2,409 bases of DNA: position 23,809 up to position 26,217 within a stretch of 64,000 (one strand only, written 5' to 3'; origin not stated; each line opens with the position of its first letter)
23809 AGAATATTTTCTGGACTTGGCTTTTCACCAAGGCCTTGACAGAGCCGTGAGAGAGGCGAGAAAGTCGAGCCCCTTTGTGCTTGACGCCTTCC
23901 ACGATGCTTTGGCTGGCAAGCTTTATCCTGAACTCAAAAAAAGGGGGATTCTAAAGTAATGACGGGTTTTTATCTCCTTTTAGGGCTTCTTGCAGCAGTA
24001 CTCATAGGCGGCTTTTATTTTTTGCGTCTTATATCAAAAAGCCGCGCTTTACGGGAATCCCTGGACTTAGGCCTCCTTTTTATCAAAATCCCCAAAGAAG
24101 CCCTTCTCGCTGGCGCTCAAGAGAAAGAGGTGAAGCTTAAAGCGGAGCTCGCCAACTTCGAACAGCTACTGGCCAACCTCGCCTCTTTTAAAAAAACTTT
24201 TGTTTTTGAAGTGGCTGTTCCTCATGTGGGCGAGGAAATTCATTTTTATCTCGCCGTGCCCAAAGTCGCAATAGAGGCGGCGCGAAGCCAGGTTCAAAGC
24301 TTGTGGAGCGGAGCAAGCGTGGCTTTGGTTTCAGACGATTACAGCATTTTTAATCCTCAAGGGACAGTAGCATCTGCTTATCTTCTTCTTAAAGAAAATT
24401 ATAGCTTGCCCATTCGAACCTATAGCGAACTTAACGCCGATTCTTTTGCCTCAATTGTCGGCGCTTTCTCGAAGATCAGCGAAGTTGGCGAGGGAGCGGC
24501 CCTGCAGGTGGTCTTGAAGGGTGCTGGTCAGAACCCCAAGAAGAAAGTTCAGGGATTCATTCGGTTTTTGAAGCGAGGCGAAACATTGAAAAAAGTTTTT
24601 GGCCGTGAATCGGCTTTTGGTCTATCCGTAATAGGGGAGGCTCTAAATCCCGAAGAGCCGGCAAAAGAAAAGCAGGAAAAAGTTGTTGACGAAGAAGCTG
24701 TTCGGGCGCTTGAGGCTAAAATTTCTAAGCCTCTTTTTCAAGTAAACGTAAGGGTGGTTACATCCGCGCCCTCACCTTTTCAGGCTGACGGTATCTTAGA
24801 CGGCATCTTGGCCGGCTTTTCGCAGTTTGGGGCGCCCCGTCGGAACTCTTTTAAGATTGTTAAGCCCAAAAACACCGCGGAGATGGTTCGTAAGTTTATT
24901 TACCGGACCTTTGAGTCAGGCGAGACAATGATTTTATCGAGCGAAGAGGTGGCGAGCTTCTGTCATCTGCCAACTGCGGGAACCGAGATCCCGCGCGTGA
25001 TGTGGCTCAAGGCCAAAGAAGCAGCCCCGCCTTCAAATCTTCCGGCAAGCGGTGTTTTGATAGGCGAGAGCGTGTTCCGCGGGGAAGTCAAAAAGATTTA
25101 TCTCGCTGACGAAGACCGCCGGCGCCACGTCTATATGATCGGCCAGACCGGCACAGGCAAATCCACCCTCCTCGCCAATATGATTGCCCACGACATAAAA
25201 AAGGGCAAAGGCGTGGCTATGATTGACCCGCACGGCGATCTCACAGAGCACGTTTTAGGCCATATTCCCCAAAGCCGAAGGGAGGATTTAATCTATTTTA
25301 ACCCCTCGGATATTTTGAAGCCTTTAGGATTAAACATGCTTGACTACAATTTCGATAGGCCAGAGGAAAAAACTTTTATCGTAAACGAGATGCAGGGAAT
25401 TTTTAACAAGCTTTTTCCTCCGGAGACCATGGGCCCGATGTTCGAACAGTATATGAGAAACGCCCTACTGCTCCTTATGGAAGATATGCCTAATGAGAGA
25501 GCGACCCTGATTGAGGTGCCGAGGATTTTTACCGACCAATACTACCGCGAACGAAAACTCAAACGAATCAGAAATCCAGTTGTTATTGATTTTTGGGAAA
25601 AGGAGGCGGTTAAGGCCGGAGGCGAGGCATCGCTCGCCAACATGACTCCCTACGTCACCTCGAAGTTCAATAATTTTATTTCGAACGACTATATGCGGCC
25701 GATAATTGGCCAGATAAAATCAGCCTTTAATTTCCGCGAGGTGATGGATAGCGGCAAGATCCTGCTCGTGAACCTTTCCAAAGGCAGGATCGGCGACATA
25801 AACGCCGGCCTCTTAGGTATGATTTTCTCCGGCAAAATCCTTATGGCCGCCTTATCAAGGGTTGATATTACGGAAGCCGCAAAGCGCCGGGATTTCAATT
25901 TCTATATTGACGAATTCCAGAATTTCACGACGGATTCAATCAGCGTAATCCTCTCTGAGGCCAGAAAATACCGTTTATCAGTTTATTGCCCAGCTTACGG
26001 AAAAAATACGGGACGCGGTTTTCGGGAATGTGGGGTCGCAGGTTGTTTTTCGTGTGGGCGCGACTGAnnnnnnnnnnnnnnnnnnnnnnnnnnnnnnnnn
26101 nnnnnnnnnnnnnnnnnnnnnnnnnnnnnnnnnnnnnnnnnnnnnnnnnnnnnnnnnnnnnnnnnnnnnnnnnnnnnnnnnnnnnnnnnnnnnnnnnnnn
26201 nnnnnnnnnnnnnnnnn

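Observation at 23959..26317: TraD/VirD4-type coupling ATPase disrupted by a single +1 frameshift in a T-run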

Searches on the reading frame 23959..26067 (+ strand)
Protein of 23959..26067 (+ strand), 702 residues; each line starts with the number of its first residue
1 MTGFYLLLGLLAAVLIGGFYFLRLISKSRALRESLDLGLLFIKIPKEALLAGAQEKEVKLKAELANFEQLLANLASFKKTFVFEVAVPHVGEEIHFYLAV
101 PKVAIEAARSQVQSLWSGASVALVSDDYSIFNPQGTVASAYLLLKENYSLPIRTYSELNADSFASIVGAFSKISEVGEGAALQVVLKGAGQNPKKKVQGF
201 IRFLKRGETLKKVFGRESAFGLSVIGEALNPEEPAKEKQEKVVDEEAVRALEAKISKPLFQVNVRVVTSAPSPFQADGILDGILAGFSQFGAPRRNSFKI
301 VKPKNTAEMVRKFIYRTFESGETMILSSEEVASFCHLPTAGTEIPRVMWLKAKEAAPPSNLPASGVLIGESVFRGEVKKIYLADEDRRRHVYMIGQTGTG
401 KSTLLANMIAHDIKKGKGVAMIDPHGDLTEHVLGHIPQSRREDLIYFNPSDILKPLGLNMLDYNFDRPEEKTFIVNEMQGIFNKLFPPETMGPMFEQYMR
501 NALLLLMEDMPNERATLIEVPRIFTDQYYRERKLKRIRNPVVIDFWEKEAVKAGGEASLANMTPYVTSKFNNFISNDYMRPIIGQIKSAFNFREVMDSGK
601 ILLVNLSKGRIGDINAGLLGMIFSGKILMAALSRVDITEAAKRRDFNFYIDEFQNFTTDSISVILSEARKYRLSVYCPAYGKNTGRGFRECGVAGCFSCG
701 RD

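Call 6: search_protein_families(library=pfam, proteins=[window:23959-26067:+], max_evalue=0.01)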
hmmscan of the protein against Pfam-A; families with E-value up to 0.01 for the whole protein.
window:23959-26067:+ (702 aa): 4 families
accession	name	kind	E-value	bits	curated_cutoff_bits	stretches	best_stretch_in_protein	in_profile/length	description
PF01935.23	DUF87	-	1.2e-07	32.4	23.2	1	376-450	11-82/220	Helicase HerA, central domain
PF10412.15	TrwB_AAD_bind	-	2.6e-05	23.7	20.5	1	380-450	7-71/387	Type IV secretion-system coupling protein DNA-binding domain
PF25199.1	nSTAND_NTPase5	-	0.00099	19.4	34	1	379-439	31-93/145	Novel STAND NTPase 5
PF13401.12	AAA_22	-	0.0052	17.5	27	0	387-417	4-34/130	AAA domain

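Call 7: find_homologous_proteins(query=window:23959-26067:+)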
Query window:23959-26067:+ (702 aa): 3762 proteins with E <= 0.001 among 8000 candidates; the best 120 are listed.
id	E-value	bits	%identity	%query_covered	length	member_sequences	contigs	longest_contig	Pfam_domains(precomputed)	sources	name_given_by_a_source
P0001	0.0e+0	1057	71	96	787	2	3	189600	PF26449.1,PF10412.16,PF01935.24,PF02534.21,PF12696.14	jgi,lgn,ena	-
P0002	0.0e+0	1049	69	96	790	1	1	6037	PF26449.1,PF10412.16,PF01935.24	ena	-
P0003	0.0e+0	1049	69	95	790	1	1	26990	PF26449.1,PF10412.16,PF01935.24,PF02534.21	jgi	-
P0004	0.0e+0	1049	69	96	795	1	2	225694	PF26449.1,PF10412.16,PF01935.24,PF12696.14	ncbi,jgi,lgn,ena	-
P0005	0.0e+0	1048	70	96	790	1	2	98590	PF26449.1,PF01935.24,PF02534.21,PF12696.14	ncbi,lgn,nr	ncbi:MAG: type IV secretion system DNA-binding domain-containing protein [Candidatus Liptonbacteria 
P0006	0.0e+0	1045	69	96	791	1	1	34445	PF26449.1,PF10412.16,PF01935.24,PF02534.21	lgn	-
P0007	0.0e+0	1043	69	96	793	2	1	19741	PF26449.1,PF10412.16,PF01935.24,PF02534.21,PF12696.14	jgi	jgi:hypothetical protein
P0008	0.0e+0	1042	68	95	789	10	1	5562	PF26449.1,PF10412.16,PF01935.24,PF02534.21,PF12696.14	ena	-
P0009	0.0e+0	1041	69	96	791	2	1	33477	PF26449.1,PF10412.16,PF01935.24,PF02534.21,PF12696.14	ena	-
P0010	0.0e+0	1040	69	95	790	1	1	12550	PF26449.1,PF10412.16,PF01935.24,PF02534.21,PF12696.14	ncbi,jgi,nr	ncbi:DUF87 domain-containing protein [Candidatus Parcubacteria bacterium]|nr:MAG: DUF87 domain-conta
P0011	0.0e+0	1039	68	96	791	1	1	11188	PF26449.1,PF01935.24,PF02534.21,PF12696.14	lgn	-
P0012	0.0e+0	1038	68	96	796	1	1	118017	PF26449.1,PF10412.16,PF01935.24,PF02534.21,PF12696.14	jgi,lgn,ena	-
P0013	0.0e+0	1035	68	96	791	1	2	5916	PF26449.1,PF10412.16,PF01935.24,PF02534.21,PF12696.14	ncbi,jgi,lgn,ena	-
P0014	0.0e+0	1033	69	96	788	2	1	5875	PF26449.1,PF10412.16,PF01935.24,PF02534.21,PF12696.14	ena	-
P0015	0.0e+0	1031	68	95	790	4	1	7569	PF26449.1,PF10412.16,PF01935.24,PF12696.14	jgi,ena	-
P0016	0.0e+0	1031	68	96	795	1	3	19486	PF26449.1,PF10412.16,PF01935.24,PF02534.21,PF12696.14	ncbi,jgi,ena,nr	ncbi:MAG TPA: DUF87 domain-containing protein [Candidatus Paceibacterota bacterium]|nr:DUF87 domain-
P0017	0.0e+0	1029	68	96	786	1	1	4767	PF26449.1,PF10412.16,PF01935.24,PF02534.21,PF12696.14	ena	-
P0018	0.0e+0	1027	68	96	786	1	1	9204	PF26449.1,PF10412.16,PF01935.24,PF02534.21,PF12696.14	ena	-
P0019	0.0e+0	1026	68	96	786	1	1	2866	PF26449.1,PF10412.16,PF01935.24,PF02534.21,PF12696.14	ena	-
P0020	0.0e+0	1026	68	96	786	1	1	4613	PF26449.1,PF10412.16,PF01935.24,PF02534.21,PF12696.14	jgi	-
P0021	0.0e+0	1025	68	95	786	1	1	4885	PF26449.1,PF10412.16,PF01935.24,PF02534.21,PF12696.14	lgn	-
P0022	0.0e+0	1025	68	96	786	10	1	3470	PF26449.1,PF10412.16,PF01935.24,PF02534.21,PF12696.14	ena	-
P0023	0.0e+0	1022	68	95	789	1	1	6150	PF26449.1,PF01935.24,PF02534.21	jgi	-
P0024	0.0e+0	1021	68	96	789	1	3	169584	PF26449.1,PF10412.16,PF01935.24,PF02534.21,PF12696.14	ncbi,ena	ncbi:MAG: DUF87 domain-containing protein [Patescibacteria group bacterium]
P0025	0.0e+0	1021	70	92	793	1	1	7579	PF26449.1,PF10412.16,PF01935.24,PF02534.21,PF12696.14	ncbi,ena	-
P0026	0.0e+0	1020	68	95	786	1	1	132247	PF26449.1,PF10412.16,PF01935.24,PF02534.21,PF12696.14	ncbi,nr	ncbi:MAG: type IV secretion system DNA-binding domain-containing protein [Candidatus Liptonbacteria 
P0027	0.0e+0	1020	70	92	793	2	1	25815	PF26449.1,PF10412.16,PF01935.24,PF02534.21,PF12696.14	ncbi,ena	-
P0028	0.0e+0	1019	67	96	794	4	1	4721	PF26449.1,PF01935.24,PF02534.21,PF12696.14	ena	-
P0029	0.0e+0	1019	68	96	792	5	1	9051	PF26449.1,PF10412.16,PF01935.24,PF02534.21,PF12696.14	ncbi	-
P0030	0.0e+0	1019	69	95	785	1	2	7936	PF26449.1,PF10412.16,PF01935.24,PF02534.21,PF12696.14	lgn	-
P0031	0.0e+0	1019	67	96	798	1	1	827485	PF26449.1,PF10412.16,PF01935.24,PF02534.21,PF12696.14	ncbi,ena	-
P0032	0.0e+0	1018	68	94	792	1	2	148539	PF26449.1,PF10412.16,PF01935.24,PF02534.21,PF12696.14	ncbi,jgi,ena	-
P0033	0.0e+0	1018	67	95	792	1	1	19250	PF26449.1,PF10412.16,PF01935.24,PF02534.21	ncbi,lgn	-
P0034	0.0e+0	1018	67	92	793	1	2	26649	PF26449.1,PF10412.16,PF01935.24,PF12696.14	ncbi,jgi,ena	-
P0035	0.0e+0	1018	68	96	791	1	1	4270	PF26449.1,PF10412.16,PF02534.21,PF12696.14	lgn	-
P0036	0.0e+0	1018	67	95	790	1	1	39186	PF26449.1,PF10412.16,PF01935.24,PF13401.13,PF02534.21,PF12696.14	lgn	-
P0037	0.0e+0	1017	68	96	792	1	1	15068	PF26449.1,PF10412.16,PF01935.24,PF02534.21,PF12696.14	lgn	-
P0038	0.0e+0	1015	67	96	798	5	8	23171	PF26449.1,PF10412.16,PF01935.24,PF02534.21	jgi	jgi:hypothetical protein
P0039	0.0e+0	1015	66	96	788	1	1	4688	PF26449.1,PF10412.16,PF01935.24,PF02534.21,PF12696.14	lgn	-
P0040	0.0e+0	1015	69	95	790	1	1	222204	PF26449.1,PF10412.16,PF01935.24,PF12696.14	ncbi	-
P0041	0.0e+0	1015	67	96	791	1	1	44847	PF26449.1,PF10412.16,PF01935.24,PF02534.21,PF12696.14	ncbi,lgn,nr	ncbi:MAG: type IV secretion system DNA-binding domain-containing protein [Candidatus Liptonbacteria 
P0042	0.0e+0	1013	66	96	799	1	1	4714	PF26449.1,PF10412.16,PF01935.24,PF02534.21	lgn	-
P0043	0.0e+0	1012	66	96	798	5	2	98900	PF26449.1,PF10412.16,PF01935.24,PF02534.21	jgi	jgi:hypothetical protein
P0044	0.0e+0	1012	66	96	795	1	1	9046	PF26449.1,PF10412.16,PF01935.24,PF02534.21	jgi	jgi:Helicase HerA, central domain/TraM recognition site of TraD and TraG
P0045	0.0e+0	1012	66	96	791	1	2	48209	PF26449.1,PF10412.16,PF01935.24,PF02534.21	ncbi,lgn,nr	ncbi:MAG: type IV secretion system DNA-binding domain-containing protein [Patescibacteria group bact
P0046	0.0e+0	1012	67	95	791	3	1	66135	PF26449.1,PF01935.24,PF02534.21,PF12696.14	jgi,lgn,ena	-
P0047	0.0e+0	1011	66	96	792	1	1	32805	PF26449.1,PF10412.16,PF01935.24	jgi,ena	jgi:hypothetical protein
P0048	0.0e+0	1011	65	96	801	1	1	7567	PF26449.1,PF10412.16,PF01935.24,PF02534.21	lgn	-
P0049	0.0e+0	1011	68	94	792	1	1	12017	PF26449.1,PF10412.16,PF01935.24,PF02534.21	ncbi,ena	-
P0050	1.6e-298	1010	66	95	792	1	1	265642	PF26449.1,PF10412.16,PF01935.24,PF02534.21,PF12696.14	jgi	jgi:Type IV secretion-system coupling protein DNA-binding domain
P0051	2.4e-298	1010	67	96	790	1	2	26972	PF26449.1,PF10412.16,PF01935.24,PF02534.21,PF12696.14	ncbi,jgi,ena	-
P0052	3.2e-298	1009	69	92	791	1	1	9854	PF26449.1,PF10412.16,PF01935.24,PF02534.21,PF12696.14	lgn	-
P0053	3.9e-298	1009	66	95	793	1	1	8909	PF26449.1,PF10412.16,PF01935.24,PF02534.21,PF12696.14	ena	-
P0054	4.9e-298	1008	66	96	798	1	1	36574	PF26449.1,PF10412.16,PF01935.24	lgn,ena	-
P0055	5.6e-298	1008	66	96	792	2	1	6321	PF26449.1,PF01935.24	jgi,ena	-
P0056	5.9e-298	1008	66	96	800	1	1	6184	PF26449.1,PF01935.24,PF02534.21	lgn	-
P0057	8.9e-298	1008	67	96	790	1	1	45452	PF26449.1,PF10412.16,PF01935.24,PF02534.21,PF12696.14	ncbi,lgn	-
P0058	9.8e-298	1007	67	96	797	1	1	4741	PF26449.1,PF01935.24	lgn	-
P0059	1.0e-297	1007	65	96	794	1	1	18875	PF26449.1,PF10412.16,PF01935.24,PF02534.21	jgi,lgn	jgi:hypothetical protein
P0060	1.0e-297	1007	68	92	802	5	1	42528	PF26449.1,PF10412.16,PF01935.24,PF02534.21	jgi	-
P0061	1.1e-297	1007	68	91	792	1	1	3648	PF26449.1,PF10412.16,PF01935.24,PF02534.21,PF12696.14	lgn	-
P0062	2.1e-297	1006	67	96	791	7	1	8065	PF26449.1,PF10412.16,PF01935.24,PF02534.21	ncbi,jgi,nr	ncbi:MAG: hypothetical protein UY96_C0036G0004 [Parcubacteria group bacterium GW2011_GWB1_56_8]|nr:M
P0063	5.2e-297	1005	66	94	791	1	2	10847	PF26449.1,PF10412.16,PF01935.24,PF02534.21,PF12696.14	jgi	-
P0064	9.7e-297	1004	66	96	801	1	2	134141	PF26449.1,PF10412.16,PF01935.24,PF02534.21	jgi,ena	jgi:hypothetical protein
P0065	1.1e-296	1004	67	92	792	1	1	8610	PF26449.1,PF10412.16,PF01935.24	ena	-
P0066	1.1e-296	1004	66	96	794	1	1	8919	PF26449.1,PF01935.24,PF02534.21,PF12696.14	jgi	jgi:hypothetical protein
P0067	1.1e-296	1004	67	95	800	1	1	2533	PF26449.1,PF10412.16,PF01935.24,PF02534.21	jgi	jgi:hypothetical protein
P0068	1.2e-296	1004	65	96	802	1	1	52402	PF26449.1,PF10412.16,PF01935.24,PF02534.21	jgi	jgi:hypothetical protein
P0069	1.5e-296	1004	66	96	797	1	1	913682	PF26449.1,PF10412.16,PF01935.24,PF02534.21,PF12696.14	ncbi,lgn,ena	-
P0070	1.6e-296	1003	68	96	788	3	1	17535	PF26449.1,PF10412.16,PF01935.24,PF02534.21,PF12696.14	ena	-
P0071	1.7e-296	1003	68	93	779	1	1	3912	PF26449.1,PF10412.16,PF01935.24,PF02534.21,PF12696.14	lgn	-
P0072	1.9e-296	1003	66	96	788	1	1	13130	PF26449.1,PF10412.16,PF01935.24,PF02534.21,PF12696.14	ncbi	-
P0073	2.0e-296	1003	66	94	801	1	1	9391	PF26449.1,PF10412.16,PF01935.24,PF02534.21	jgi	-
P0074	2.0e-296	1003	65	96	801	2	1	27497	PF26449.1,PF10412.16,PF01935.24,PF02534.21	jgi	jgi:hypothetical protein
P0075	2.7e-296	1003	66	96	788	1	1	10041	PF26449.1,PF10412.16,PF01935.24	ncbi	-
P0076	2.9e-296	1003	68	93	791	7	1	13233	PF26449.1,PF10412.16,PF01935.24,PF02534.21,PF12696.14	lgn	-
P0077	4.1e-296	1002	66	96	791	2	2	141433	PF26449.1,PF10412.16,PF01935.24,PF02534.21,PF12696.14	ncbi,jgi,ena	-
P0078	4.9e-296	1002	67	96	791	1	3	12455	PF26449.1,PF10412.16,PF01935.24,PF02534.21,PF12696.14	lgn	-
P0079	6.9e-296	1001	67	96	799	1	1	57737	PF26449.1,PF10412.16,PF01935.24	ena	-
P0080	9.1e-296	1001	65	96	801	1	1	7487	PF26449.1,PF10412.16,PF01935.24,PF02534.21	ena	-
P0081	1.1e-295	1001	65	96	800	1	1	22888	PF26449.1,PF01935.24,PF02534.21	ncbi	-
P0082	1.2e-295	1001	66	96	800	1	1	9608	PF26449.1,PF10412.16,PF01935.24,PF02534.21,PF12696.14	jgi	jgi:hypothetical protein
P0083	1.2e-295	1001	65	96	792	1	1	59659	PF26449.1,PF10412.16,PF01935.24,PF02534.21,PF12696.14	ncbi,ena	-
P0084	1.4e-295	1000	66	96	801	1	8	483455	PF26449.1,PF10412.16,PF01935.24,PF02534.21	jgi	jgi:hypothetical protein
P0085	1.6e-295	1000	65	95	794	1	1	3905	PF26449.1,PF10412.16,PF01935.24,PF02534.21,PF12696.14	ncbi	ncbi:MAG: type IV secretory system conjugative DNA transfer family protein [Candidatus Liptonbacteri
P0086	1.7e-295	1000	66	95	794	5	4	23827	PF26449.1,PF10412.16,PF01935.24,PF02534.21,PF12696.14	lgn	-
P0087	2.1e-295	1000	65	96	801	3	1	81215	PF26449.1,PF10412.16,PF01935.24,PF02534.21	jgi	jgi:hypothetical protein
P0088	2.7e-295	999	65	96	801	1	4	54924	PF26449.1,PF10412.16,PF01935.24,PF02534.21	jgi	jgi:hypothetical protein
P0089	3.9e-295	999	65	96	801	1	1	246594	PF26449.1,PF01935.24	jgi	jgi:hypothetical protein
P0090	5.8e-295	998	66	96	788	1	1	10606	PF26449.1,PF10412.16,PF01935.24,PF02534.21,PF12696.14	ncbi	-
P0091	5.8e-295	998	67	94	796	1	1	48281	PF26449.1,PF10412.16,PF01935.24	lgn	-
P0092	1.4e-294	997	67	93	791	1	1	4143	PF26449.1,PF10412.16,PF01935.24,PF02534.21,PF12696.14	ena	-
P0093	1.6e-294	997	67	94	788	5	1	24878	PF26449.1,PF10412.16,PF01935.24,PF02534.21,PF12696.14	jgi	-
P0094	1.8e-294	997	64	96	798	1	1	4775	PF26449.1,PF10412.16,PF01935.24,PF02534.21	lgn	-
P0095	2.0e-294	997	67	93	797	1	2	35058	PF26449.1,PF10412.16,PF01935.24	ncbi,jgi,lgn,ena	jgi:hypothetical protein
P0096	2.0e-294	997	66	96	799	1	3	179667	PF26449.1,PF10412.16,PF01935.24,PF02534.21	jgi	jgi:hypothetical protein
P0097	2.2e-294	996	66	95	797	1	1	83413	PF26449.1,PF10412.16,PF01935.24,PF02534.21,PF12696.14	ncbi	-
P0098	2.6e-294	996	66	94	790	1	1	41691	PF26449.1,PF10412.16,PF01935.24,PF02534.21,PF12696.14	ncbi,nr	ncbi:MAG: DUF87 domain-containing protein [Candidatus Liptonbacteria bacterium]|nr:DUF87 domain-cont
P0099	3.1e-294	996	66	95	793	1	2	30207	PF26449.1,PF10412.16,PF01935.24,PF02534.21,PF12696.14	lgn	-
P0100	3.5e-294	996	66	96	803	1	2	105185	PF26449.1,PF01935.24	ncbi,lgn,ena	-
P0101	3.6e-294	996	67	94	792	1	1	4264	PF26449.1,PF01935.24,PF02534.21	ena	-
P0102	4.6e-294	995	67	92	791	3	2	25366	PF26449.1,PF10412.16,PF01935.24,PF02534.21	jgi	jgi:hypothetical protein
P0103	5.9e-294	995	67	95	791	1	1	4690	PF26449.1,PF10412.16,PF01935.24,PF02534.21,PF12696.14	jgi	jgi:hypothetical protein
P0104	8.0e-294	995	65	96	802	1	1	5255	PF26449.1,PF01935.24,PF02534.21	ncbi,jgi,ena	-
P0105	1.4e-293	994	65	95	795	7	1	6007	PF26449.1,PF10412.16,PF01935.24,PF02534.21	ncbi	-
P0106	1.4e-293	994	67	92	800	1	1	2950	PF26449.1,PF10412.16,PF01935.24,PF02534.21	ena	-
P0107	1.5e-293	994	65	96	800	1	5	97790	PF26449.1,PF10412.16,PF01935.24,PF02534.21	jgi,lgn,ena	-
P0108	1.8e-293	993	66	95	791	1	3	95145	PF26449.1,PF10412.16,PF01935.24,PF02534.21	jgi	jgi:hypothetical protein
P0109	2.1e-293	993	65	96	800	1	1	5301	PF26449.1,PF10412.16,PF01935.24,PF02534.21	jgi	jgi:hypothetical protein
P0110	2.3e-293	993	66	96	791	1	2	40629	PF26449.1,PF10412.16,PF01935.24,PF02534.21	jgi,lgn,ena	-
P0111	2.3e-293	993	65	96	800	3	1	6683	PF26449.1,PF10412.16,PF01935.24,PF02534.21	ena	-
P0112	2.4e-293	993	66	96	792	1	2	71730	PF26449.1,PF10412.16,PF01935.24,PF02534.21,PF12696.14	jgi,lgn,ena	-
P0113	2.7e-293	993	64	96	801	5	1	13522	PF26449.1,PF10412.16,PF01935.24,PF02534.21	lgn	-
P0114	3.7e-293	992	66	95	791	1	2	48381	PF26449.1,PF01935.24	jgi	-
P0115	4.3e-293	992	67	93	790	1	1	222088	PF26449.1,PF10412.16,PF01935.24,PF13401.13,PF02534.21,PF12696.14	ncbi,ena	-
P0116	8.3e-293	991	65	96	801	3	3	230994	PF26449.1,PF01935.24,PF02534.21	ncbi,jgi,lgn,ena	ncbi:MAG: DUF87 domain-containing protein [Minisyncoccia bacterium]|jgi:type IV secretory pathway Tr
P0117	9.8e-293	991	65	96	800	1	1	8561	PF26449.1,PF10412.16,PF01935.24,PF02534.21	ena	-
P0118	1.2e-292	991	65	95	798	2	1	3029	PF26449.1,PF10412.16,PF01935.24,PF02534.21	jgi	jgi:hypothetical protein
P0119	1.4e-292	991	65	96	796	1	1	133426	PF26449.1,PF10412.16,PF01935.24,PF02534.21,PF12696.14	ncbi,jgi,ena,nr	ncbi:MAG TPA: DUF87 domain-containing protein [Candidatus Paceibacterota bacterium]|nr:DUF87 domain-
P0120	1.5e-292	990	65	96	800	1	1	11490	PF26449.1,PF10412.16,PF01935.24,PF02534.21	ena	-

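Call 11: find_encoding_contigs(protein=P0001, flank=6000, max_places=3)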
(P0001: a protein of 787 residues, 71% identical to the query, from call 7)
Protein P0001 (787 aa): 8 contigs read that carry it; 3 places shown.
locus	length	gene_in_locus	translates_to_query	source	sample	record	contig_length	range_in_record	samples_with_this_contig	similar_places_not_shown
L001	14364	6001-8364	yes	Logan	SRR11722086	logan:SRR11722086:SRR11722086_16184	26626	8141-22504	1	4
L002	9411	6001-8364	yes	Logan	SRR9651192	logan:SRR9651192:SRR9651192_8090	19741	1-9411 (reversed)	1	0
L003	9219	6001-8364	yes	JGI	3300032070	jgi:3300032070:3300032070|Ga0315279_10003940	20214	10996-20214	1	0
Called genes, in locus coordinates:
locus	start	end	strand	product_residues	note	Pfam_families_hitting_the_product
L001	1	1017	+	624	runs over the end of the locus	PF03717:PBP_dimer, PF00905:Transpeptidase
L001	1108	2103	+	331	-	PF01087:GalP_UDP_transf (faint), PF16268:DUF4921, PF01230:HIT (faint), PF02744:GalP_UDP_tr_C (faint)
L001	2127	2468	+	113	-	-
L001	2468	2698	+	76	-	-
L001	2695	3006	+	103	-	PF00829:Ribosomal_L21p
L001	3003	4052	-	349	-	PF01820:Dala_Dala_lig_N, PF02222:ATP-grasp (weak), PF02655:ATP-grasp_3, PF02786:CPSase_L_D2, PF07478:Dala_Dala_lig_C, PF13535:ATP-grasp_4 (weak)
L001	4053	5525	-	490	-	PF13231:PMT_2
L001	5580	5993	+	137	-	-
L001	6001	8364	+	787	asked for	PF26449:DUF8128, PF02534:T4SS-DNA_transf, PF01935:DUF87, PF10412:TrwB_AAD_bind (faint), PF12696:TraG-D_C (weak)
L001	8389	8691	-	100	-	-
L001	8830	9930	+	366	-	PF00162:PGK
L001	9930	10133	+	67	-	-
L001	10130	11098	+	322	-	PF02272:DHHA1 (faint)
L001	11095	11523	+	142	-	PF00075:RNase_H, PF13456:RVT_3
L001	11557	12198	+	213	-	-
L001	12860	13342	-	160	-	PF02308:MgtC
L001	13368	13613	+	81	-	-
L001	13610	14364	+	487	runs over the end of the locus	PF01336:tRNA_anti-codon, PF00152:tRNA-synt_2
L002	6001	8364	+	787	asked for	PF26449:DUF8128, PF02534:T4SS-DNA_transf, PF01935:DUF87, PF10412:TrwB_AAD_bind (faint), PF12696:TraG-D_C (weak)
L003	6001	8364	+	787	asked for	PF26449:DUF8128, PF02534:T4SS-DNA_transf, PF01935:DUF87, PF10412:TrwB_AAD_bind (faint), PF12696:TraG-D_C (weak)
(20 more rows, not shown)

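Call 12: find_encoding_contigs(protein=window:23959-26067:+, flank=3000, max_places=6)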
Protein window:23959-26067:+ (702 aa): no gene with exactly this product is on record in the collection.
